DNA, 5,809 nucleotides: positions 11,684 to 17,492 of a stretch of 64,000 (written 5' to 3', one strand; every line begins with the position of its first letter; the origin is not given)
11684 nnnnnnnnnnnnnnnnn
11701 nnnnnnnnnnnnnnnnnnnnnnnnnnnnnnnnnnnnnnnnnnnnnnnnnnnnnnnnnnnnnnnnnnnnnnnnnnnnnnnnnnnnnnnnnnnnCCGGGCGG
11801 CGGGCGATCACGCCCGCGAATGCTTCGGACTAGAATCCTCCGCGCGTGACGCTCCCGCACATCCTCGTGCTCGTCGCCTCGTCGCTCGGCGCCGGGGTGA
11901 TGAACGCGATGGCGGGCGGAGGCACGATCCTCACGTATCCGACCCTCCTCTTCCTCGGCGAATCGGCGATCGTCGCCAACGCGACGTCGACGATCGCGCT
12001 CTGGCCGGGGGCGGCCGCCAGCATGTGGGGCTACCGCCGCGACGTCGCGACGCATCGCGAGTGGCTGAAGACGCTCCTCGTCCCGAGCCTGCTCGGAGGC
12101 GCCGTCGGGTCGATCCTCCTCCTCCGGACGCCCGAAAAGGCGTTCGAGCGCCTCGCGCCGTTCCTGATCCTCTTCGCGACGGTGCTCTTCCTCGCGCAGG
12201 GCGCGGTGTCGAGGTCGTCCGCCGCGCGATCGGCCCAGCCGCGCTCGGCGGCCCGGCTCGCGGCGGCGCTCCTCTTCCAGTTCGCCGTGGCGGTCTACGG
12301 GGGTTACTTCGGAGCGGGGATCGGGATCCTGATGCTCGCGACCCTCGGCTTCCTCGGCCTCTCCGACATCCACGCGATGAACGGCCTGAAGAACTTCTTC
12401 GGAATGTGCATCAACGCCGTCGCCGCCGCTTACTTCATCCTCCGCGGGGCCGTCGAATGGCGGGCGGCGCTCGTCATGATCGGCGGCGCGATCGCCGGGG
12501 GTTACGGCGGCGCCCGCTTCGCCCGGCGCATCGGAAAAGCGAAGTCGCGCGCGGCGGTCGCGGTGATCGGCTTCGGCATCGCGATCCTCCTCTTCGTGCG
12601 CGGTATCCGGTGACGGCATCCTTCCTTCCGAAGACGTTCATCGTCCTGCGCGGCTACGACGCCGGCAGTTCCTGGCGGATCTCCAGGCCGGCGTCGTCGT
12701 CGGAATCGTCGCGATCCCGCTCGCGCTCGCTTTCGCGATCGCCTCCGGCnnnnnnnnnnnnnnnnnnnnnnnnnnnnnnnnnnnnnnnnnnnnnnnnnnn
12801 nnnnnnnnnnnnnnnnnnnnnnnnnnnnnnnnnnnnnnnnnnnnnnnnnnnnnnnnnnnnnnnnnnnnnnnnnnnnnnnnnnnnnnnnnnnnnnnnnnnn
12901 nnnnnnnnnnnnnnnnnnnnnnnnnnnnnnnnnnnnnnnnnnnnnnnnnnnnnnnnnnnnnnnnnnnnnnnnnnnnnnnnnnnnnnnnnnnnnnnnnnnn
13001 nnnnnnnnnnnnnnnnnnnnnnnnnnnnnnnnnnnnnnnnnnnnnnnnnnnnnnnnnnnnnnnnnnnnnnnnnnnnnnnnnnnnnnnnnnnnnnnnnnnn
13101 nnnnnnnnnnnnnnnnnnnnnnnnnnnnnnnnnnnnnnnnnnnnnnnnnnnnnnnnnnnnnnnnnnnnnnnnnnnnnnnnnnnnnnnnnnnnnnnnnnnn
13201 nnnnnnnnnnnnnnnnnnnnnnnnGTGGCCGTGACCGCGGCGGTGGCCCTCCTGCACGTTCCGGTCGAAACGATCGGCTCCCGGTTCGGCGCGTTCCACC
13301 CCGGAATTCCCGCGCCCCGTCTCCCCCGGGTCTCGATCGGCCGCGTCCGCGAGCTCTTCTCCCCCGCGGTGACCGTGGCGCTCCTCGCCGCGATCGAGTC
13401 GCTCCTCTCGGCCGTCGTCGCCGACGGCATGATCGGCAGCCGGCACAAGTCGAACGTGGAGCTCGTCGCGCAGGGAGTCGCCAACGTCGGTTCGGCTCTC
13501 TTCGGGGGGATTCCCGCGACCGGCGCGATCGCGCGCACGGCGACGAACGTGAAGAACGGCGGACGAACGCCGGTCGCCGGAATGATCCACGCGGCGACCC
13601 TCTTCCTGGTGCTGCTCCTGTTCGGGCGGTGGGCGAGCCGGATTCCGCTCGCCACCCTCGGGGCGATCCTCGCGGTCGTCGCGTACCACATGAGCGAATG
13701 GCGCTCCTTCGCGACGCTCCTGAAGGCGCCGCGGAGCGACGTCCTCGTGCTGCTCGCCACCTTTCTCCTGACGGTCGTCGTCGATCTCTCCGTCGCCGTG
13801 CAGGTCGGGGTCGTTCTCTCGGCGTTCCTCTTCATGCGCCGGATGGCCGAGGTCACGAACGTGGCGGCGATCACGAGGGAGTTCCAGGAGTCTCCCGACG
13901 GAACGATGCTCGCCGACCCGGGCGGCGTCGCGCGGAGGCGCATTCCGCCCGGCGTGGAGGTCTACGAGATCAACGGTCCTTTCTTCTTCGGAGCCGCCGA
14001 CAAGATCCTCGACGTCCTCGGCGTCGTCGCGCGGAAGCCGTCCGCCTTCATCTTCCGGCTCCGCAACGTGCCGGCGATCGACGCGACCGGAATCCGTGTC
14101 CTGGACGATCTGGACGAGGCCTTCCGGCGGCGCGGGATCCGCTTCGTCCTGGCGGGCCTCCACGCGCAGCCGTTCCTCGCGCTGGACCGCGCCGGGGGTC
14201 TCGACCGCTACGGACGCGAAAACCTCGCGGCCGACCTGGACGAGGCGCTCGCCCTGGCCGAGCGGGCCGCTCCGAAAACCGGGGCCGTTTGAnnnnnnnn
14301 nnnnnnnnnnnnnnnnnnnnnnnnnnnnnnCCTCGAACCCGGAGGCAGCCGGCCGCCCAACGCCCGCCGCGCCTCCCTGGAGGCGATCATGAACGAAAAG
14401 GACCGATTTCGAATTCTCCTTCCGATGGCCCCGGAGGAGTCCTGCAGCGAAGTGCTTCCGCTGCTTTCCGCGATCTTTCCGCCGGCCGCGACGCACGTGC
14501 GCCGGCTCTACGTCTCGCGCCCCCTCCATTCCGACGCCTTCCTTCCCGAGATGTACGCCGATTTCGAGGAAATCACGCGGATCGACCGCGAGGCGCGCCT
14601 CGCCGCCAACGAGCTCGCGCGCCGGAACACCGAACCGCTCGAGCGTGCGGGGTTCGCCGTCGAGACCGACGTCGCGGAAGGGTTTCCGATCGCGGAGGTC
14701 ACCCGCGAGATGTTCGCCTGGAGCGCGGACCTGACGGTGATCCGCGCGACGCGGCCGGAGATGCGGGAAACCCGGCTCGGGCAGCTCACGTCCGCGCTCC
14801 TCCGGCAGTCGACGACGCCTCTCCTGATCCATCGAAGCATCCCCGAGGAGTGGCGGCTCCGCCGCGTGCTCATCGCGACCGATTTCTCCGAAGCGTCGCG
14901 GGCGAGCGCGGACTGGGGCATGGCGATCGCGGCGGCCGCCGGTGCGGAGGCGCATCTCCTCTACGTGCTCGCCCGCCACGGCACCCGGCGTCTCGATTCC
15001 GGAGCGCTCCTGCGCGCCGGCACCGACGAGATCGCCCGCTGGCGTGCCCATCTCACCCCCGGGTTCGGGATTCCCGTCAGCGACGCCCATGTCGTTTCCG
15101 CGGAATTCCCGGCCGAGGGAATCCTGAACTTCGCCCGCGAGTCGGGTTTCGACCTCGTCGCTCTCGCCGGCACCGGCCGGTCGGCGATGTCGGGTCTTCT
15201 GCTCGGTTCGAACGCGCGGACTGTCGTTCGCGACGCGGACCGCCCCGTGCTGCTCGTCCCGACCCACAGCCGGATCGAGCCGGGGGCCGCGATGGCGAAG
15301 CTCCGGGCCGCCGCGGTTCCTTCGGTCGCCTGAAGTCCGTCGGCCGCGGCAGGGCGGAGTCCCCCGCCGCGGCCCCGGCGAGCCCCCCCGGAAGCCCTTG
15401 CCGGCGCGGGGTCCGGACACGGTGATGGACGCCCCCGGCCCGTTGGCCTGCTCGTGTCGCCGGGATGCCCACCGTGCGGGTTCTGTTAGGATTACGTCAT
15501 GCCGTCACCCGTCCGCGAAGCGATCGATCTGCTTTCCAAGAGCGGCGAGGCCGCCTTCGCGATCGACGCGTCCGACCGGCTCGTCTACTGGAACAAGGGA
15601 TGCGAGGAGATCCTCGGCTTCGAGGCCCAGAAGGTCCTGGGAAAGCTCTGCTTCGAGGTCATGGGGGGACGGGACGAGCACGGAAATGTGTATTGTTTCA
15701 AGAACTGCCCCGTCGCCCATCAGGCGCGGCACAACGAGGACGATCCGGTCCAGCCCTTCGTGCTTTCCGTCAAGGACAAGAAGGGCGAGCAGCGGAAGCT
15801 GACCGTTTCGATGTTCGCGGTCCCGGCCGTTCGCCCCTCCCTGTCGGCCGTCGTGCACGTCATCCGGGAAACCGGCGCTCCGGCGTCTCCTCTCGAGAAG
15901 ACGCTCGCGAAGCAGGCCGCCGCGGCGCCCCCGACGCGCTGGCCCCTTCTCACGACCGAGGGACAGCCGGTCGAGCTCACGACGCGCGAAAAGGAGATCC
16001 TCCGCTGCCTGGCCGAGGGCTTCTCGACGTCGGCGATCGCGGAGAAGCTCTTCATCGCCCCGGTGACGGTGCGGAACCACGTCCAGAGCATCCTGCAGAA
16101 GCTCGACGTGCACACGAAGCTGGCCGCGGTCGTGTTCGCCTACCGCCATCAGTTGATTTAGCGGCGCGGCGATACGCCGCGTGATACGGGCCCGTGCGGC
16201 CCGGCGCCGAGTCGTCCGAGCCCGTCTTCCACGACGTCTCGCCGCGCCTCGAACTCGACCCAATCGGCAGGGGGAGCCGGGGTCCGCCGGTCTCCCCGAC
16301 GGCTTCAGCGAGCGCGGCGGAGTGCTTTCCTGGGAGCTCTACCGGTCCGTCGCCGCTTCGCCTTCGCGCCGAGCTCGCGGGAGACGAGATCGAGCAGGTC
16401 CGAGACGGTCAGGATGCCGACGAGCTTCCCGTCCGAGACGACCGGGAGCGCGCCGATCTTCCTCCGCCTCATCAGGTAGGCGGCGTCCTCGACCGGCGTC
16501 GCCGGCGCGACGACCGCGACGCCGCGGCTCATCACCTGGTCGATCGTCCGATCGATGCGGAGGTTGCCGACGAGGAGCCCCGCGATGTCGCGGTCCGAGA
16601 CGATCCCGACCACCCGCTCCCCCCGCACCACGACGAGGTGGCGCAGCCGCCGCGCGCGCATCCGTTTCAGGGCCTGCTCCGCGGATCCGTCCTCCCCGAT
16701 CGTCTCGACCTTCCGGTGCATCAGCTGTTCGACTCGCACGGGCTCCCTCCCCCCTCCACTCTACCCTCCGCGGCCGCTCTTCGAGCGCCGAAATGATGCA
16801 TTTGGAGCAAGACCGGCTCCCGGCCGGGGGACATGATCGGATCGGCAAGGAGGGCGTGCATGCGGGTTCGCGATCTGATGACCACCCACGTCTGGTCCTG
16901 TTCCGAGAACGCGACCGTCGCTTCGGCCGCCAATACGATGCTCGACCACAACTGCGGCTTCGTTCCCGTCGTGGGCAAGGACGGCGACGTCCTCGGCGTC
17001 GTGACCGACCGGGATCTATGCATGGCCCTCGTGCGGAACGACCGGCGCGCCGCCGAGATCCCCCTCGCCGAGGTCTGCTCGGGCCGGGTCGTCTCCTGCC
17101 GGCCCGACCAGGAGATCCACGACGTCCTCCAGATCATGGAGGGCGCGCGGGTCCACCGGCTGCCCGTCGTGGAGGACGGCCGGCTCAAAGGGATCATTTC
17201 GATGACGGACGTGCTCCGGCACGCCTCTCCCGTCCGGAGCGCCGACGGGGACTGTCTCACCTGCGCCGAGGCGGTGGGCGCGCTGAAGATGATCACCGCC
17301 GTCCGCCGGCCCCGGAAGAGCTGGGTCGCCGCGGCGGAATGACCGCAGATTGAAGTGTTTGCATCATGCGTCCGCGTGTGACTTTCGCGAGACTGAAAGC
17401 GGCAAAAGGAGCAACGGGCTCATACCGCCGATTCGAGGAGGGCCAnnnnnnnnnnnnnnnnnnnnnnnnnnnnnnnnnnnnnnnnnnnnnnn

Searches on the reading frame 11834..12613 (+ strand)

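Call 7: search_protein_families(library=pfam, proteins=[window:11834-12613:+], max_evalue=0.001)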
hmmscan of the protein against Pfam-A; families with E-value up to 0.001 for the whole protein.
window:11834-12613:+ (259 aa): 1 family
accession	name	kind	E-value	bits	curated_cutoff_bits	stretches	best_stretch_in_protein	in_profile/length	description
PF01925.25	TauE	-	1.8e-40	139.5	32.6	1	14-252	2-236/237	Sulfite exporter TauE/SafE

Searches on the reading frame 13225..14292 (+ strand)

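Call 7: search_protein_families(library=pfam, proteins=[window:13225-14292:+], max_evalue=0.001)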
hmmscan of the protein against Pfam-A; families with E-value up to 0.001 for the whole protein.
window:13225-14292:+ (355 aa): 3 families
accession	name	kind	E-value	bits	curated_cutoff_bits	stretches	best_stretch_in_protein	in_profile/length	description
PF00916.26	Sulfate_transp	-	3.1e-39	135.3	23.2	1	19-179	219-380/380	Sulfate permease family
PF01740.26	STAS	-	1.4e-13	51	22.6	1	240-340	6-105/106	STAS domain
PF16983.11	MFS_MOT1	-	0.00061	20.6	30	1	63-155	17-110/111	Molybdate transporter of MFS superfamily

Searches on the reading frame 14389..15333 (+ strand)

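Call 7: search_protein_families(library=pfam, proteins=[window:14389-15333:+], max_evalue=0.001)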
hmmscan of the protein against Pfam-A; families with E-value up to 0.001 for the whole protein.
window:14389-15333:+ (314 aa): 1 family
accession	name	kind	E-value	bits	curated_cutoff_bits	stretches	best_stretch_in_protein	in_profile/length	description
PF00582.32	Usp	-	1.4e-29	103.9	24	2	158-291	3-141/141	Universal stress protein family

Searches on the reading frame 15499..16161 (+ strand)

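Call 7: search_protein_families(library=pfam, proteins=[window:15499-16161:+], max_evalue=0.001)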
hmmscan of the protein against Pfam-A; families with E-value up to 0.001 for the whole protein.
window:15499-16161:+ (220 aa): 5 families
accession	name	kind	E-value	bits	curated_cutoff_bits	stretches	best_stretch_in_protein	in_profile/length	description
PF00196.25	GerE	-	1.5e-17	63.4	23.5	1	160-214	3-57/57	Bacterial regulatory proteins, luxR family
PF00989.32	PAS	-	1.7e-05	25.2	22.6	1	12-68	7-63/113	PAS fold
PF13426.13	PAS_9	-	0.00012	22.7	27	1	19-61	3-46/103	PAS domain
PF08448.16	PAS_4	-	0.00046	20.8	23.1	1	13-58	2-47/110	PAS fold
PF13384.12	HTH_23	-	0.0009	19.4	24.6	0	166-195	9-38/50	Homeodomain-like domain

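Call 82: search_protein_families(library=ncbifam, proteins=[window:15499-16161:+], max_evalue=0.00001)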
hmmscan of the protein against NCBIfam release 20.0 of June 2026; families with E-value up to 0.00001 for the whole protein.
window:15499-16161:+ (220 aa): 15 families
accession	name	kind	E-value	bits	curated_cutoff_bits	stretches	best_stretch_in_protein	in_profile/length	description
NF047785.1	respo_reg_MadR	equivalog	2.6e-13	49.8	300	1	155-220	144-209/209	MadR family response regulator transcription factor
TIGR03020.2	EpsA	equivalog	2.6e-12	46.9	170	1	157-212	188-243/247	XrtB/PEP-CTERM-associated transcriptional regulator EpsA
NF007935.0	PRK10651.1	equivalog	2.2e-11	43.4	250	1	147-218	143-214/216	two-component system response regulator NarL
NF007505.1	PRK10100.1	equivalog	2e-10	40.7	250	1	157-215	142-200/204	biofilm master transcriptional regulator CsgD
NF041232.1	BagY_FevT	exception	4.4e-10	39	700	1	156-207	293-344/367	LuxR family transcriptional regulator BagY/FevT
NF011896.0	PRK15369.1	equivalog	3.1e-09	36.7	242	1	154-218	144-208/211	two component system response regulator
NF003420.0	PRK04841.1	equivalog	5e-09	34.7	537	1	159-214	838-893/903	HTH-type transcriptional regulator MalT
TIGR03541.1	reg_near_HchA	equivalog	1.4e-08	34.5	215.6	1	156-216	168-228/232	PA1136 family autoinducer-binding transcriptional regulator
NF052445.1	RespRegMctR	equivalog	1.4e-08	34.4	300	1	156-219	141-204/205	two-component system response regulator MctR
NF007708.0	PRK10403.1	equivalog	2.2e-08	33.8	343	1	159-213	153-207/215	nitrate/nitrite response regulator protein NarP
NF052366.1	photon_PedR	equivalog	7.4e-08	32.5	120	1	159-216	2-59/74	photosynthetic electron transport-dependent transcriptional regulator PedR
NF007403.0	PRK09935.1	equivalog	3.2e-07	30.2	271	1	158-220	148-210/210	fimbria biosynthesis transcriptional regulator FimZ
NF047402.1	TransRegVisN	equivalog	6.2e-07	28.9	250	1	157-220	183-246/246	transcriptional regulator VisN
TIGR00229.1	sensory_box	domain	1.1e-06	28.8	22.9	1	12-109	11-101/126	PAS domain S-box protein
NF041673.1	transregRamA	equivalog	2.4e-06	26.9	500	1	157-216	216-275/280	acetate metabolism transcriptional regulator RamA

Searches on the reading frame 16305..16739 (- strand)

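Call 7: search_protein_families(library=pfam, proteins=[window:16305-16739:-], max_evalue=0.001)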
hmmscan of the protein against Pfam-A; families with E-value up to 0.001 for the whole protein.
window:16305-16739:- (144 aa): 1 family
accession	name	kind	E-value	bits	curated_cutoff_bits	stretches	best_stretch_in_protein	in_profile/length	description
PF00571.33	CBS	-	1.1e-30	106.1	24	2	67-119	2-55/57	CBS domain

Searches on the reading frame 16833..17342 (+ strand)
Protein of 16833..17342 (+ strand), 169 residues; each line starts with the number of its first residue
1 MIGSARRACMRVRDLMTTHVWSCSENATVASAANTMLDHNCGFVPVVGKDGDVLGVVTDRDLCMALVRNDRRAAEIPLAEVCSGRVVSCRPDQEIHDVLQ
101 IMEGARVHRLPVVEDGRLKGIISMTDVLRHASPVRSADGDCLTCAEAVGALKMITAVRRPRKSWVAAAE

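Call 7: search_protein_families(library=pfam, proteins=[window:16833-17342:+], max_evalue=0.001)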
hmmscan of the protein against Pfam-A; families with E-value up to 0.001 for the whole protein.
window:16833-17342:+ (169 aa): 1 family
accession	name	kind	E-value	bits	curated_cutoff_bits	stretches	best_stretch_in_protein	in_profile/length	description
PF00571.33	CBS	-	3.9e-31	107.6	24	2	12-67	1-56/57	CBS domain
